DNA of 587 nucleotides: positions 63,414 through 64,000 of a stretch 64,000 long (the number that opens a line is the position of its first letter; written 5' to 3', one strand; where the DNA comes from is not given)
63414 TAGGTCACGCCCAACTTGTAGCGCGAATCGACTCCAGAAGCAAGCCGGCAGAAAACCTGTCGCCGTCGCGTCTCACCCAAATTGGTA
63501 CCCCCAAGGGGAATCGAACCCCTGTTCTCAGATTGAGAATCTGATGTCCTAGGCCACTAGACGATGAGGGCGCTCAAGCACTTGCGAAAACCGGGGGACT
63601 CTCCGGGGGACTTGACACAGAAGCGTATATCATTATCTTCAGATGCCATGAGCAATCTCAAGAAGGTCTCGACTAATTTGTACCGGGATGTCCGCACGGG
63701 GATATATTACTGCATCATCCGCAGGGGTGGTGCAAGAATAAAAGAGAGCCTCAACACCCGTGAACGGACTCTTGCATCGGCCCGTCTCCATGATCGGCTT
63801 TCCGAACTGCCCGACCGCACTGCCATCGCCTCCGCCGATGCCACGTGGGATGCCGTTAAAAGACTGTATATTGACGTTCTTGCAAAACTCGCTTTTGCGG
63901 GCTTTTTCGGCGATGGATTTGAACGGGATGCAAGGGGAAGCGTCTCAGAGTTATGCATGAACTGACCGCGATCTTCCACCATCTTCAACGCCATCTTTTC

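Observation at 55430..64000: Composite mobile/defense region: decayed prophage + AbiEii + zeta + VapBC + integrase next to tRNA-Glu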

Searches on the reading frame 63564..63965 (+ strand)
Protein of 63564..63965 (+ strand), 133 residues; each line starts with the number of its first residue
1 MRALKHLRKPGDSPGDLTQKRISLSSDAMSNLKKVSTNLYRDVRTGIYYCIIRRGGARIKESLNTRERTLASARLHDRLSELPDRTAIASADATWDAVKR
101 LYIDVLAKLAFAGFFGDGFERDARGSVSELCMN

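Call 17: search_protein_families(library=ncbifam, proteins=[window:63564-63965:+], max_evalue=0.1)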
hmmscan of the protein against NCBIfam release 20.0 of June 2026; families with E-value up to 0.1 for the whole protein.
window:63564-63965:+ (133 aa): 0 families

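Call 18: search_protein_families(library=pfam, proteins=[window:63564-63965:+], max_evalue=1)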
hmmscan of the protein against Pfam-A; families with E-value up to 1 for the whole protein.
window:63564-63965:+ (133 aa): 1 family
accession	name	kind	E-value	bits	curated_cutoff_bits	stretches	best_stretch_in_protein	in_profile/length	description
PF07913.16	DUF1678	-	0.028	14.6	25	1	21-104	86-169/196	Protein of unknown function (DUF1678)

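Call 19: find_encoding_contigs(protein=window:63564-63965:+, flank=10000, max_places=10)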
Protein window:63564-63965:+ (133 aa): 2 contigs read that carry it; 2 places shown.
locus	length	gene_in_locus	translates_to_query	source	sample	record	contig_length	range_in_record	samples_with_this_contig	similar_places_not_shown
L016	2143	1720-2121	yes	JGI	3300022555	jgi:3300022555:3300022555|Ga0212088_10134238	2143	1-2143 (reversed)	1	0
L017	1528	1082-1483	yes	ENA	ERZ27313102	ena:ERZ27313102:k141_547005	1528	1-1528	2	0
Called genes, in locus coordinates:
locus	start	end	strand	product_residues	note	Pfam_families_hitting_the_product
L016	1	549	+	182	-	PF13671:AAA_33 (weak), PF06414:Zeta_toxin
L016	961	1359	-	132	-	PF01850:PIN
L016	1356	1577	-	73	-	-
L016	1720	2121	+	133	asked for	-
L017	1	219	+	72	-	?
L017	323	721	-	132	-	PF01850:PIN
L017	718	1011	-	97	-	-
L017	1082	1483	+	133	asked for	-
